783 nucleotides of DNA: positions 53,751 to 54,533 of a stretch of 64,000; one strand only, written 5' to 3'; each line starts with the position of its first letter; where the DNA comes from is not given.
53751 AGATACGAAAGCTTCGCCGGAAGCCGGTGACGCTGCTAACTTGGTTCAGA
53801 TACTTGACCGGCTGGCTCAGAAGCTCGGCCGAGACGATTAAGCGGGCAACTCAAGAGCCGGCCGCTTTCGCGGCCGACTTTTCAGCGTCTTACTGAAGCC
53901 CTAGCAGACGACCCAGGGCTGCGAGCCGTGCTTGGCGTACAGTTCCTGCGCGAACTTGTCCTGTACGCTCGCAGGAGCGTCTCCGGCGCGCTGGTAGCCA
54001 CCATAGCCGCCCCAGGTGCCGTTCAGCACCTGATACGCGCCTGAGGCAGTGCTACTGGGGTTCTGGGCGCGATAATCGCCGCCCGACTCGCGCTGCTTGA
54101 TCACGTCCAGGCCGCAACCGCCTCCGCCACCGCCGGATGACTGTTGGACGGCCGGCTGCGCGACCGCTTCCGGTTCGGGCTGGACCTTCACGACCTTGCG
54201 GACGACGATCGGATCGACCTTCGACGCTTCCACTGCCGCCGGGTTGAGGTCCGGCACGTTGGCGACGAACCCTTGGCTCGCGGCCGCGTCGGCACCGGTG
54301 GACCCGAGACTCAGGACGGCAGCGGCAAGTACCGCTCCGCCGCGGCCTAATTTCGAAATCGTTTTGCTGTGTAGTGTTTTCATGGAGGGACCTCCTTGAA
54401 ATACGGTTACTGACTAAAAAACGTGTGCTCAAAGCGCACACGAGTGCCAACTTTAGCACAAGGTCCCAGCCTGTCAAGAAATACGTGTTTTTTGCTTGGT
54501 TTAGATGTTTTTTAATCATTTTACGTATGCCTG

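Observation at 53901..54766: Rpf/transglycosylase-like gene preceded by a roughly 340-nt AT-rich leader with a promoter and a terminator-like attenuator: candidate riboswitch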

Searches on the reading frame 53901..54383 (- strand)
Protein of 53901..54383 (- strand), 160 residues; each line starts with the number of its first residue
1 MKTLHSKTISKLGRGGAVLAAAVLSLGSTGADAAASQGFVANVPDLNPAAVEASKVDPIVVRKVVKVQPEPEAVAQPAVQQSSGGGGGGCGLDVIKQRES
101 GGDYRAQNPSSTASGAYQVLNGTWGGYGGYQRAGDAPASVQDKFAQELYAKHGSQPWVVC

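Call 7: search_protein_families(library=pfam, proteins=[window:53901-54383:-], max_evalue=0.01)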
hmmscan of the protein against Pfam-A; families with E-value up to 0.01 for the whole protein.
window:53901-54383:- (160 aa): 1 family
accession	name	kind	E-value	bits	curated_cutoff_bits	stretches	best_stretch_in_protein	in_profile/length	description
PF06737.19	Transglycosylas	-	6.1e-13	49.7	27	1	92-160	7-77/77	Transglycosylase-like domain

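Call 11: find_homologous_proteins(query=window:53901-54383:-)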
Query window:53901-54383:- (160 aa): 87 proteins with E <= 0.001 among 580 candidates.
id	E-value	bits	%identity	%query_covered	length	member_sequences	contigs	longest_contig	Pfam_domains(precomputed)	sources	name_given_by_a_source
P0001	3.4e-88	312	100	93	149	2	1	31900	PF06737.20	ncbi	ncbi:MAG TPA: transglycosylase family protein, partial [Patescibacteria group bacterium]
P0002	4.1e-80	286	83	100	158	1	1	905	PF06737.20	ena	-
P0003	1.3e-74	268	79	100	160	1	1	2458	PF06737.20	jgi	jgi:transglycosylase-like protein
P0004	8.5e-74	265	79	99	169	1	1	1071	PF06737.20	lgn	-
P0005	1.1e-73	265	81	99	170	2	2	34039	PF06737.20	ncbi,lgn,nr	ncbi:MAG: transglycosylase family protein [bacterium]|nr:transglycosylase family protein [bacterium]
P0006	1.2e-73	265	76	100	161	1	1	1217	PF06737.20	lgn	-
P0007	7.5e-73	262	78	98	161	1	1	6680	PF06737.20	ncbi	ncbi:MAG: transglycosylase family protein [Patescibacteria group bacterium]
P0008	4.1e-68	247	72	100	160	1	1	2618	PF06737.20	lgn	-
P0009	1.0e-64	236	71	100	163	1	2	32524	PF06737.20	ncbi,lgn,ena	-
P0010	1.7e-61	225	67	100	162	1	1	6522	PF06737.20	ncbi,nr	ncbi:MAG: transglycosylase family protein [bacterium]|nr:transglycosylase family protein [bacterium]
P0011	3.6e-59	218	63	100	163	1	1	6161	PF06737.20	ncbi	-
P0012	5.1e-57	211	66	95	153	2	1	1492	PF06737.20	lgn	-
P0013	6.6e-49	184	58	100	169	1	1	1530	PF06737.20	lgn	-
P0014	1.5e-30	125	62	64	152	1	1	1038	PF06737.20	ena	-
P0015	1.5e-29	121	72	47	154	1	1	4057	PF06737.20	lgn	-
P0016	4.3e-29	120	49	88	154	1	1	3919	PF06737.20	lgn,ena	-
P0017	5.4e-29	120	74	46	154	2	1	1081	PF06737.20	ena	-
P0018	3.0e-28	117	71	48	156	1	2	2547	PF06737.20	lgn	-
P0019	9.3e-28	116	72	45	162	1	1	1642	PF06737.20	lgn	-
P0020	1.8e-27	115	65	54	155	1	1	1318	PF06737.20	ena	-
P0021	3.2e-23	101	50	76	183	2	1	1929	PF06737.20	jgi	-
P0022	6.2e-23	100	53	63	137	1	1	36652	PF06737.20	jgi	jgi:hypothetical protein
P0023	9.4e-23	99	58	56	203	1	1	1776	PF06737.20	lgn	-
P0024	1.1e-22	99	40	100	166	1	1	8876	PF06737.20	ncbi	-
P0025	1.3e-22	99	62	44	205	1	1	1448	PF06737.20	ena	-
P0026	2.4e-22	98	61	44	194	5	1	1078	PF06737.20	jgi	jgi:hypothetical protein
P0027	3.2e-22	98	64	47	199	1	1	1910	PF06737.20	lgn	-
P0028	5.8e-22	97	48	76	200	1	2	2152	PF06737.20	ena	-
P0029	6.1e-22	97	51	76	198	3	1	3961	PF06737.20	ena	-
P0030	1.8e-21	95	48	76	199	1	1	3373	PF06737.20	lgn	-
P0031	1.9e-21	95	49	72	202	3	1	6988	PF06737.20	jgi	jgi:hypothetical protein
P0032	2.4e-21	95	64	47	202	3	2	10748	PF06737.20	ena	-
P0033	3.0e-21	94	60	53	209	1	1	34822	PF06737.20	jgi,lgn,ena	-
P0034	5.7e-21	94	46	76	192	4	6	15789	PF06737.20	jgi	jgi:hypothetical protein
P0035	7.0e-21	93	48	76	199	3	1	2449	PF06737.20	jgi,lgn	jgi:hypothetical protein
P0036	9.0e-21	93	61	47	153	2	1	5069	PF06737.20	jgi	jgi:hypothetical protein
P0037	1.3e-20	92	59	53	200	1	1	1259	PF06737.20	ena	-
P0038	2.8e-20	91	69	40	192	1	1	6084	PF06737.20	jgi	jgi:hypothetical protein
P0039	2.9e-20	91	62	47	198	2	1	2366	PF06737.20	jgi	jgi:transglycosylase-like protein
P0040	4.4e-20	91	57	46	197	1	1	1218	PF06737.20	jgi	jgi:hypothetical protein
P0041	6.7e-20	90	63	47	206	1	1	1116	PF06737.20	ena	-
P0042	6.7e-19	87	62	45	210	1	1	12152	PF06737.20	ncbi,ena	ncbi:MAG TPA: transglycosylase family protein [Acidimicrobiales bacterium]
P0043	6.8e-19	87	49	61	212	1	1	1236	PF06737.20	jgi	jgi:Transglycosylase-like domain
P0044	1.6e-18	86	63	47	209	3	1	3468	PF06737.20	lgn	-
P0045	2.2e-16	79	52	54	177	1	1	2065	PF06737.20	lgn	-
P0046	2.3e-16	79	52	54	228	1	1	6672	PF06737.20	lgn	-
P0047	3.7e-16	78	59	45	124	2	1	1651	PF06737.20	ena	-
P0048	4.4e-16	78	63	39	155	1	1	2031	PF06737.20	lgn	-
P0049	4.7e-16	78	58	47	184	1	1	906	PF06737.20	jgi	jgi:hypothetical protein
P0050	1.0e-15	76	55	44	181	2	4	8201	PF06737.20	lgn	-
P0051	1.2e-15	76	59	44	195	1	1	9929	PF06737.20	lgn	-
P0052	1.6e-15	76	57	51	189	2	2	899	PF06737.20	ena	-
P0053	4.3e-15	74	49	57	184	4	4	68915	PF06737.20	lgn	-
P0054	5.7e-15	74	58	44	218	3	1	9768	PF06737.20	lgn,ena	-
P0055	6.1e-15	74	60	43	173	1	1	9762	PF06737.20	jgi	jgi:hypothetical protein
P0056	1.3e-14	73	61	42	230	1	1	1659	PF06737.20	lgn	-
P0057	2.1e-14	72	55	45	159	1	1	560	PF06737.20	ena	-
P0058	7.2e-14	70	45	64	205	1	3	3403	PF06737.20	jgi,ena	-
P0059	8.2e-14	70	54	43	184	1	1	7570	PF06737.20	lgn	-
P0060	1.0e-13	70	53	52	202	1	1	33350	PF06737.20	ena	-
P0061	1.2e-13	70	51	53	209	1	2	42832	PF06737.20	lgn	-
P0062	1.2e-13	70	53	46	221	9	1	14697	PF06737.20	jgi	jgi:hypothetical protein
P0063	1.3e-13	70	59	41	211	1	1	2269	PF06737.20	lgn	-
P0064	3.1e-13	68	49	51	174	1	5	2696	PF06737.20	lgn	-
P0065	3.4e-13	68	52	49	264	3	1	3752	PF06737.20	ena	-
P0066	3.8e-13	68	45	61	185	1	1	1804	PF06737.20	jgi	-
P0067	5.2e-13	68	53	46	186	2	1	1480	PF06737.20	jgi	jgi:hypothetical protein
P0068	5.2e-13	68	51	51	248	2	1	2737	PF06737.20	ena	-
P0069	9.0e-13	67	53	48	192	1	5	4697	PF06737.20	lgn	-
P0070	9.9e-13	67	54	51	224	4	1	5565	PF06737.20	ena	-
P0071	1.2e-12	67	43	66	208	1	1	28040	PF06737.20,PF01464.26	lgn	-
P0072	1.9e-12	66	47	64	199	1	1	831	PF06737.20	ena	-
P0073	1.0e-11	63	57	41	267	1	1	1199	PF06737.20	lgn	-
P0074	3.4e-11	62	36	74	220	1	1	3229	PF06737.20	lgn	-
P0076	7.1e-11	61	48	54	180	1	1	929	PF06737.20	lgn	-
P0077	8.1e-11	61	42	44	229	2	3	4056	PF06737.20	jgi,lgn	jgi:hypothetical protein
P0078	1.7e-10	60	49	56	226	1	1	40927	PF27330.1,PF06737.20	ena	-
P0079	2.4e-10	59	63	34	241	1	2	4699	PF06737.20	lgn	-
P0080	8.4e-10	57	54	39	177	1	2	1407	PF06737.20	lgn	-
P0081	2.2e-8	53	47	44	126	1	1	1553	PF06737.20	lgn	-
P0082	3.0e-8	52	58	34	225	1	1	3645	PF06737.20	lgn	-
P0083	5.4e-8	51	53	38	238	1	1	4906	PF06737.20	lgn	-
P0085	5.8e-7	48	56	34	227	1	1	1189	PF06737.20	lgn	-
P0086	1.2e-6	47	43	54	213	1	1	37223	PF06737.20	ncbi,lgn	-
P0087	5.3e-5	42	57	31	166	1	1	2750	PF06737.20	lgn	-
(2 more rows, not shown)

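Call 12: find_encoding_contigs(protein=P0005, flank=3000, max_places=3)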
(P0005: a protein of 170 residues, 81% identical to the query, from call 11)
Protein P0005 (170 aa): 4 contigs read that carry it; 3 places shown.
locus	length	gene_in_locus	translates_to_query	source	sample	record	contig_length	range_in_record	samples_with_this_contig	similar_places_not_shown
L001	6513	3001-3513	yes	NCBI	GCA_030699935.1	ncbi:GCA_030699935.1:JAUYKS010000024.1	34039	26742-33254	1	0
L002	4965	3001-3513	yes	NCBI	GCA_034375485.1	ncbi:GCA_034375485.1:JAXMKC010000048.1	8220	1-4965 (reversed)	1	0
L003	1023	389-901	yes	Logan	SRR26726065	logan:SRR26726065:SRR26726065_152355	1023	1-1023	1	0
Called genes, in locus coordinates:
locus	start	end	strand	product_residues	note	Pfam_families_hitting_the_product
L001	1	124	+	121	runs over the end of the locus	-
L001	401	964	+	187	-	PF01145:Band_7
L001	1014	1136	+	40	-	-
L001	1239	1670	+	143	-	-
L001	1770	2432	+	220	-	PF13482:RNase_H_2 (weak), PF10108:DNA_pol_B_exo2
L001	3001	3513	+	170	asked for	PF06737:Transglycosylas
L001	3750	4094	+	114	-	-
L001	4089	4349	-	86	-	PF05016:ParE_toxin (weak)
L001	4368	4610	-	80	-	PF02604:PhdYeFM_antitox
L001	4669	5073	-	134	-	PF00453:Ribosomal_L20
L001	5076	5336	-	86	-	PF01632:Ribosomal_L35p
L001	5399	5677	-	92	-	PF05016:ParE_toxin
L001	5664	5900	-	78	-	PF22180:RH3_dom, PF01402:RHH_1 (weak), PF07878:RHH_5, PF22513:FitA-like_RHH (faint)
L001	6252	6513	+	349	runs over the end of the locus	?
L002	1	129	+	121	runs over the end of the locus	-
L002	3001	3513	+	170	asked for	PF06737:Transglycosylas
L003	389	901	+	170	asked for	PF06737:Transglycosylas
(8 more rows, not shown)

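Call 13: find_encoding_contigs(protein=P0009, flank=3000, max_places=3)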
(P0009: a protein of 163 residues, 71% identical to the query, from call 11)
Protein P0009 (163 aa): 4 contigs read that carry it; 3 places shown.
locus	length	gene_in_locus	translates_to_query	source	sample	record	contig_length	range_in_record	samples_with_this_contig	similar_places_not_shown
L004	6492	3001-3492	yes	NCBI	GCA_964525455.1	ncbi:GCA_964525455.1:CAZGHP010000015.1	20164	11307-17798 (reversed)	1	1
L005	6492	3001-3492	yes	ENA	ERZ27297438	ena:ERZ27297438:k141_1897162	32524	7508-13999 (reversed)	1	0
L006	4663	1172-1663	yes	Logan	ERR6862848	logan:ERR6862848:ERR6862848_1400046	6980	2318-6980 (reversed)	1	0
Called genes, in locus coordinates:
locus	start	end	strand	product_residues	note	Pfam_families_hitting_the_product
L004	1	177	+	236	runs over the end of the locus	PF02096:60KD_IMP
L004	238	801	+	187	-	PF01145:Band_7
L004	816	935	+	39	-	-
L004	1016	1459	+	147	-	-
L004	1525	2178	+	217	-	PF13482:RNase_H_2 (weak), PF10108:DNA_pol_B_exo2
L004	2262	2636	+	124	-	PF14325:DUF4383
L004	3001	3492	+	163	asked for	PF06737:Transglycosylas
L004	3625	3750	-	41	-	-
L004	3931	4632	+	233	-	-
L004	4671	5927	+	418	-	PF01476:LysM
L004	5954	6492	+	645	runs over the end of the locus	-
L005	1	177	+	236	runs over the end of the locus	PF02096:60KD_IMP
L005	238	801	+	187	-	PF01145:Band_7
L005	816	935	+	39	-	-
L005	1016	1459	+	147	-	-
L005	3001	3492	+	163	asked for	PF06737:Transglycosylas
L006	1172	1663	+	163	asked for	PF06737:Transglycosylas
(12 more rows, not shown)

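Call 14: find_encoding_contigs(protein=P0007, flank=3000, max_places=3)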
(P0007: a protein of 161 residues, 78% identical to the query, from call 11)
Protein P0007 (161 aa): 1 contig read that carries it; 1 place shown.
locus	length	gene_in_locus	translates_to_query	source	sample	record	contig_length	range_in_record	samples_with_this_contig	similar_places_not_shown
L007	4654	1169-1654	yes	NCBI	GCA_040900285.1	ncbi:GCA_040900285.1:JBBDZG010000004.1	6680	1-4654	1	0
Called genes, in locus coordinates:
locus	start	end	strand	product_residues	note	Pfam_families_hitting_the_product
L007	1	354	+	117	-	PF10108:DNA_pol_B_exo2, PF13482:RNase_H_2 (weak)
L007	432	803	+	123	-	PF14325:DUF4383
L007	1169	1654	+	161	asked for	PF06737:Transglycosylas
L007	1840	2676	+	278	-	-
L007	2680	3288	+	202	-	PF04203:Sortase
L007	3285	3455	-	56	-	-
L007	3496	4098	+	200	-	PF07690:MFS_1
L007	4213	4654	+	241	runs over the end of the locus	PF01996:F420_ligase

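Call 15: find_encoding_contigs(protein=P0010, flank=3000, max_places=3)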
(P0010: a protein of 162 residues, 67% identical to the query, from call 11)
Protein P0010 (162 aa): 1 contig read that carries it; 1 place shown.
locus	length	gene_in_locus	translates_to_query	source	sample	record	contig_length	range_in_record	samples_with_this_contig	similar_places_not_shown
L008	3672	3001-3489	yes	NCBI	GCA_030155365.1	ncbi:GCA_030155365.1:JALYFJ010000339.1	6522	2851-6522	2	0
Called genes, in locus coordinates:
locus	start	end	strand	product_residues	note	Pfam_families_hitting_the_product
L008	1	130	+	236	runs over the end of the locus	PF02096:60KD_IMP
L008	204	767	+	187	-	PF01145:Band_7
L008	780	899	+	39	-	-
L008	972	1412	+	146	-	-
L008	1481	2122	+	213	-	PF13482:RNase_H_2 (weak), PF10108:DNA_pol_B_exo2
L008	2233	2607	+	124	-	PF14325:DUF4383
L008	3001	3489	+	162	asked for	PF06737:Transglycosylas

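Call 16: find_encoding_contigs(protein=P0011, flank=3000, max_places=3)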
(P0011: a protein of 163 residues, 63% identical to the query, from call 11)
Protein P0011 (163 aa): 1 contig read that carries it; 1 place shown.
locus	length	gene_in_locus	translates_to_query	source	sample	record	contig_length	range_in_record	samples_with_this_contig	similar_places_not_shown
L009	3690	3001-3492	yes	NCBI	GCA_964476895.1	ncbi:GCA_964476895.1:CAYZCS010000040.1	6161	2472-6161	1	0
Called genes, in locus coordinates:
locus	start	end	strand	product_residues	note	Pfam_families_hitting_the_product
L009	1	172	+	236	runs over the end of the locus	PF02096:60KD_IMP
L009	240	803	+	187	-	PF01145:Band_7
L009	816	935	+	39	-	-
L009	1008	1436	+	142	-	-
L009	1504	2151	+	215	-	PF10108:DNA_pol_B_exo2, PF13482:RNase_H_2 (weak)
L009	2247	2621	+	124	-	PF14325:DUF4383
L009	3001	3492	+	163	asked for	PF06737:Transglycosylas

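Call 23: find_encoding_contigs(protein=P0003, flank=3000, max_places=2)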
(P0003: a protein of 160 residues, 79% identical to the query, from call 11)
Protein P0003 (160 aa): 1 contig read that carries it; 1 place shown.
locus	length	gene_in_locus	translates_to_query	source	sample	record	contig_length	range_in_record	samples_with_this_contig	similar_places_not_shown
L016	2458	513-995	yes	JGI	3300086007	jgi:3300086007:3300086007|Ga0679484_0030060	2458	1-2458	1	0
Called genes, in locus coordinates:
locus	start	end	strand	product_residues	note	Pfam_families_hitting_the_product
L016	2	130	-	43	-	?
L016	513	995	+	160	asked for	PF06737:Transglycosylas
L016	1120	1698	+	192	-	-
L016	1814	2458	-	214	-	?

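Call 24: find_encoding_contigs(protein=P0008, flank=3000, max_places=2)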
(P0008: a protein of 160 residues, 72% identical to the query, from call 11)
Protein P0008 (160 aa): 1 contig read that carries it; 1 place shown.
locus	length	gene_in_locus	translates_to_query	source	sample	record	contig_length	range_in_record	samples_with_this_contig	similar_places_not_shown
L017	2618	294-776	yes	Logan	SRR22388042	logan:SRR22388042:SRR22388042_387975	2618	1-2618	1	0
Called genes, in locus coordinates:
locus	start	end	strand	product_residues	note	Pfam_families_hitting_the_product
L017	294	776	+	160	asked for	PF06737:Transglycosylas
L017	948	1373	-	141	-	PF18798:LPD3 (weak)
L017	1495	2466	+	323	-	PF13302:Acetyltransf_3, PF00583:Acetyltransf_1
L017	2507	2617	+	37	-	?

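Call 25: find_encoding_contigs(protein=P0024, flank=3000, max_places=2)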
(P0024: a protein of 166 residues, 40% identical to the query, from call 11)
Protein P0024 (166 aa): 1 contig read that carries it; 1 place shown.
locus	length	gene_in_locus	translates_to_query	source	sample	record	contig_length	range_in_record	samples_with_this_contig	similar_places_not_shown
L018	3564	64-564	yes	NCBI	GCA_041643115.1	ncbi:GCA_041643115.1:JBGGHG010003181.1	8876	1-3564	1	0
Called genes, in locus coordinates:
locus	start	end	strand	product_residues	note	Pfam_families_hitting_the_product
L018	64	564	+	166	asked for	PF06737:Transglycosylas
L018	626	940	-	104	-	PF19673:DUF6176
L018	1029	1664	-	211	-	PF27765:UCP032817-like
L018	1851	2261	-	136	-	PF00453:Ribosomal_L20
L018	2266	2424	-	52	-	PF01632:Ribosomal_L35p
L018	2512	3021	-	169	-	PF05198:IF3_N, PF00707:IF3_C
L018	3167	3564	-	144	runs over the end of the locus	-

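Call 34: find_encoding_contigs(protein=P0013, flank=1500, max_places=2)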
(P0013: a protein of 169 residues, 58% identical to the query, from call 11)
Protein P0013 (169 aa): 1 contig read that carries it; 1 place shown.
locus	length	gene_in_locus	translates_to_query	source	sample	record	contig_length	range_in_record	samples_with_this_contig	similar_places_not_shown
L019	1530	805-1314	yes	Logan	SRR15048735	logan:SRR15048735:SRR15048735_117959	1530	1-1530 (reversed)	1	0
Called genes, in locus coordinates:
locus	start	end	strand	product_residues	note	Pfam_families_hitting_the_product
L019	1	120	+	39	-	?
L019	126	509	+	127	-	PF14325:DUF4383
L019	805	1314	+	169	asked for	PF06737:Transglycosylas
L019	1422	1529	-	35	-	?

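Call 35: find_encoding_contigs(protein=P0012, flank=1500, max_places=2)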
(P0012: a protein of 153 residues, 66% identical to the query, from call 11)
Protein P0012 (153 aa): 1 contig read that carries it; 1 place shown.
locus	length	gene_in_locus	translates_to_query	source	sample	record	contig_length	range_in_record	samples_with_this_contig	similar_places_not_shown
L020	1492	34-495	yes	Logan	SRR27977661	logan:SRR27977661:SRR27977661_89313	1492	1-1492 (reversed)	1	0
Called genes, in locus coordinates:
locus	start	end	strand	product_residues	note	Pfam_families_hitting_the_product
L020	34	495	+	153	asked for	PF06737:Transglycosylas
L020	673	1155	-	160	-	-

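Call 36: find_encoding_contigs(protein=P0016, flank=3000, max_places=2)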
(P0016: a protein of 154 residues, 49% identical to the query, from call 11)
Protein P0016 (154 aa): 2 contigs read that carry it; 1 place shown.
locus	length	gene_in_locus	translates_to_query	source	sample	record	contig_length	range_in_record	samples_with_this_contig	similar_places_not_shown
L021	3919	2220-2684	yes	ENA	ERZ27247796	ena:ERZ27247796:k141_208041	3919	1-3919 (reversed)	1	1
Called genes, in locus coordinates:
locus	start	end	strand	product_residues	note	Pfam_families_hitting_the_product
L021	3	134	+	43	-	?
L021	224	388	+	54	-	-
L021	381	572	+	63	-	-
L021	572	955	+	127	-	-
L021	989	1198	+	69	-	-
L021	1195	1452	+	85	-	-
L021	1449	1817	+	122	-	-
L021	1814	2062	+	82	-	-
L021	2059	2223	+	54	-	-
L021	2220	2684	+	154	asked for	PF06737:Transglycosylas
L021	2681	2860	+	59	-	-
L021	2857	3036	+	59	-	-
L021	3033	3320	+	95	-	-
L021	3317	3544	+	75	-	-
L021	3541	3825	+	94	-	-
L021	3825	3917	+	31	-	?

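Call 37: find_encoding_contigs(protein=P0006, flank=1500, max_places=2)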
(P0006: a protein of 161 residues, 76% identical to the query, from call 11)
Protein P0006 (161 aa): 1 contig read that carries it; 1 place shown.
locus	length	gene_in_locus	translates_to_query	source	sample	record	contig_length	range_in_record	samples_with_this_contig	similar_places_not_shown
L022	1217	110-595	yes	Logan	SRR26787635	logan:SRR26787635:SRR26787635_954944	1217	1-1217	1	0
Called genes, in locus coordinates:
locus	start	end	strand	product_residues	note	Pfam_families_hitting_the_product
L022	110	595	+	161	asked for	PF06737:Transglycosylas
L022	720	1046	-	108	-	-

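Call 40: search_solved_structures(query=window:53901-54383:-, max_evalue=0.01, show_alignments=2)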
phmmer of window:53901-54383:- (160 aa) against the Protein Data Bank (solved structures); distinct sequences matched with E-value up to 0.01: 4.
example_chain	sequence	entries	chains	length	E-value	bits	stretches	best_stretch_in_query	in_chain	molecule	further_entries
5i8l_A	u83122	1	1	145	0.00094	22.9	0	113-151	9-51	Lysozyme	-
4cge_A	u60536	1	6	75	0.0022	21.8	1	92-160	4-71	RESUSCITATION-PROMOTING FACTOR RPFE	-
2n5z_A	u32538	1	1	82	0.0054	20.5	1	87-160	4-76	Resuscitation-promoting factor RpfC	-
4ow1_A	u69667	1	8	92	0.0077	20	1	92-160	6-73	Resuscitation-promoting factor RpfC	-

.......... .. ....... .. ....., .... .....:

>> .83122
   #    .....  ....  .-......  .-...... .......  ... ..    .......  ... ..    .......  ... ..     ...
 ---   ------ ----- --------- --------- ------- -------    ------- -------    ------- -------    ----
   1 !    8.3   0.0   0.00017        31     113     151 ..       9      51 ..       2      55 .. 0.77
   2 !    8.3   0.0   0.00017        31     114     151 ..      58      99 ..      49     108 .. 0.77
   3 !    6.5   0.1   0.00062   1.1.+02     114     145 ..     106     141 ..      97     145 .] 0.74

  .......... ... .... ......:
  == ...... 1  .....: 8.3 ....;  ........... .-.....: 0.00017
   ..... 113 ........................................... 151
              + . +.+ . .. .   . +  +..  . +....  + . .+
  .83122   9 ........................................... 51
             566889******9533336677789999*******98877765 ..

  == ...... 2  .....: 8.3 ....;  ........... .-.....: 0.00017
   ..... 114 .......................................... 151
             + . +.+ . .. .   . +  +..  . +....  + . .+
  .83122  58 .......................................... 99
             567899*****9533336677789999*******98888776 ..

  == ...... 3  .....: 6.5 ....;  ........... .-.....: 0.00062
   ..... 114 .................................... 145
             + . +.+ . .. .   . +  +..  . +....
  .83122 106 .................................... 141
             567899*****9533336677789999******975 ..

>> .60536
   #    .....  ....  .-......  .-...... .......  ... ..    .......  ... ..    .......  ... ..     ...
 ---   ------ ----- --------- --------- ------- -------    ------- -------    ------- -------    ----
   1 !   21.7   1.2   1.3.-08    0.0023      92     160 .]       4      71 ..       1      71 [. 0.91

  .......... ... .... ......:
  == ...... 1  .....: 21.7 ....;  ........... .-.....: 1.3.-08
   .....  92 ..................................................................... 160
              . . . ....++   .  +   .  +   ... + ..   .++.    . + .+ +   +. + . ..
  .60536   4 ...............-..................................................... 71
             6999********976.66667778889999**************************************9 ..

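Call 41: search_protein_families(library=ncbifam, proteins=[window:53901-54383:-], max_evalue=0.01)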
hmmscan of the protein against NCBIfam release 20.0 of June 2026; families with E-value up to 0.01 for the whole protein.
window:53901-54383:- (160 aa): 2 families
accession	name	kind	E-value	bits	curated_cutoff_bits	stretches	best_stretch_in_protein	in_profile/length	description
NF052397.1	AggPromo_Cterm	subfamily_domain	2.5e-07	31.1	40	1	93-135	6-50/80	aggregation-promoting factor C-terminal-like domain-containing protein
NF046107.1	ResusProRpfC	equivalog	6.8e-05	23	200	1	89-160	34-104/136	resuscitation-promoting factor RpfC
